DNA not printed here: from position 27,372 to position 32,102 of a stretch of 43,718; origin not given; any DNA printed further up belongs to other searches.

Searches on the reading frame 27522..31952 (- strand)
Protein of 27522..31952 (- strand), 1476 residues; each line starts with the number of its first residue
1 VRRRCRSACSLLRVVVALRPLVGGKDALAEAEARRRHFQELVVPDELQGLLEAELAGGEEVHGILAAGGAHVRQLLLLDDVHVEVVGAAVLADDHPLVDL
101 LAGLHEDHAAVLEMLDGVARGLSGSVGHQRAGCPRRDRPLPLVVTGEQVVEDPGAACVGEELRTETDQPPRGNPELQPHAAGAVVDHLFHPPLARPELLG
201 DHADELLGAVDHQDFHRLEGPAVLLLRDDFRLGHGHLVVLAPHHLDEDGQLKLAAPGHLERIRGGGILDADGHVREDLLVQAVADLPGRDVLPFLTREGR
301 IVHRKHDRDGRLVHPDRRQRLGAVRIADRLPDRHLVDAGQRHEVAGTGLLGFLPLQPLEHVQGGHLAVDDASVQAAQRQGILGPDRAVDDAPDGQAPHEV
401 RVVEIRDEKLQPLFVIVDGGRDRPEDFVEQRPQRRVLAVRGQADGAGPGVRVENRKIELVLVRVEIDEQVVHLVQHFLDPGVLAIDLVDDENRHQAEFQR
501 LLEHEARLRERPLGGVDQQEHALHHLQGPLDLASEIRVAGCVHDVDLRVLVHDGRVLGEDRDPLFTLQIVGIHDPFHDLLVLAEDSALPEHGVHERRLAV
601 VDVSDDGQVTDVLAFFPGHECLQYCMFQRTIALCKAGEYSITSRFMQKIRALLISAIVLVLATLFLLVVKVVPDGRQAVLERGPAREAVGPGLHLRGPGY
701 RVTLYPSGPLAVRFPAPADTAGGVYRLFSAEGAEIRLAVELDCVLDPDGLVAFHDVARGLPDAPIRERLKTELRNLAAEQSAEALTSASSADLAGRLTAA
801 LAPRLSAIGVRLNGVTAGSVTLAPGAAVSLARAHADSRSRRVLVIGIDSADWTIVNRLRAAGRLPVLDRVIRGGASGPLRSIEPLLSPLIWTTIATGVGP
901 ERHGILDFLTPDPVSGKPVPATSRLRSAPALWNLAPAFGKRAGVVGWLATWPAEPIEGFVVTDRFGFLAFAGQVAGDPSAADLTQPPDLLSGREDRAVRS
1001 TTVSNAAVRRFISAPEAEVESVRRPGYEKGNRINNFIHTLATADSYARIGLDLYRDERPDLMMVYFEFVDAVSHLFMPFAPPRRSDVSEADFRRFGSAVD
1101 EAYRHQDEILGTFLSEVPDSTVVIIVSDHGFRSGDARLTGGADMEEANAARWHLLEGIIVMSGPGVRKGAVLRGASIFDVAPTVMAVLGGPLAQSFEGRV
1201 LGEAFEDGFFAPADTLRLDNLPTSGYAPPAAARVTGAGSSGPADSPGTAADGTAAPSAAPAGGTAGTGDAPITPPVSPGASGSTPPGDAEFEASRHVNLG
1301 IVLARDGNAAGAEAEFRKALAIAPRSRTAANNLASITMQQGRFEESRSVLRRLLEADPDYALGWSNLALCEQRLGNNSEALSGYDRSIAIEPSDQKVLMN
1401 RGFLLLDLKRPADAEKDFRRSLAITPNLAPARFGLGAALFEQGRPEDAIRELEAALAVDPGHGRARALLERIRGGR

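Call 83: search_protein_families(library=pfam, proteins=[window:27522-31952:-], max_evalue=0.00001)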
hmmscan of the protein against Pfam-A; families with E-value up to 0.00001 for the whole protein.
window:27522-31952:- (1476 aa): 14 families
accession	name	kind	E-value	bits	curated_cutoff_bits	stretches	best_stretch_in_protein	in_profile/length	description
PF01663.27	Phosphodiest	-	3.2e-28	99.8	23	1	842-1134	1-224/342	Type I phosphodiesterase / nucleotide pyrophosphatase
PF07719.23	TPR_2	-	2.4e-27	93.2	27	0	1431-1462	3-34/34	Tetratricopeptide repeat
PF00515.34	TPR_1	-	2.7e-19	68.5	27.8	0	1429-1461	1-33/34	Tetratricopeptide repeat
PF14559.12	TPR_19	-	8.1e-19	68.2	25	2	1405-1472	1-68/68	Tetratricopeptide repeat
PF13424.12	TPR_12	-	1.9e-18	66.9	30.1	1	1397-1458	5-74/77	Tetratricopeptide repeat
PF13432.12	TPR_16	-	1.6e-16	60.8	32.7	1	1299-1361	3-65/65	Tetratricopeptide repeat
PF13428.12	TPR_14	-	5.8e-15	54.7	23.5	0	1431-1469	3-41/44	Tetratricopeptide repeat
PF13181.12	TPR_8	-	9.2e-14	50.8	25.7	0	1330-1360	4-34/34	Tetratricopeptide repeat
PF13431.12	TPR_17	-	2.5e-13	49.6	24.4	0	1418-1449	2-33/34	Tetratricopeptide repeat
PF13414.12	TPR_11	-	2.3e-12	46.9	26.8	0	1338-1369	5-36/42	TPR repeat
PF13374.12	TPR_10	-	5.3e-12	45.8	27.5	0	1328-1355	3-30/42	Tetratricopeptide repeat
PF13371.12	TPR_9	-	1.7e-11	44.4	35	0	1413-1473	13-73/73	Tetratricopeptide repeat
PF24575.1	TPR_Slam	-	1.5e-06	29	35.2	0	1402-1448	54-100/104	Surface lipoprotein assembly modifier, N-terminal TPR repeats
PF23914.1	TPR_CcmH_CycH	-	3.1e-06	27.6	42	0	1298-1390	55-150/158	Cytochrome c-type biogenesis protein H TPR domain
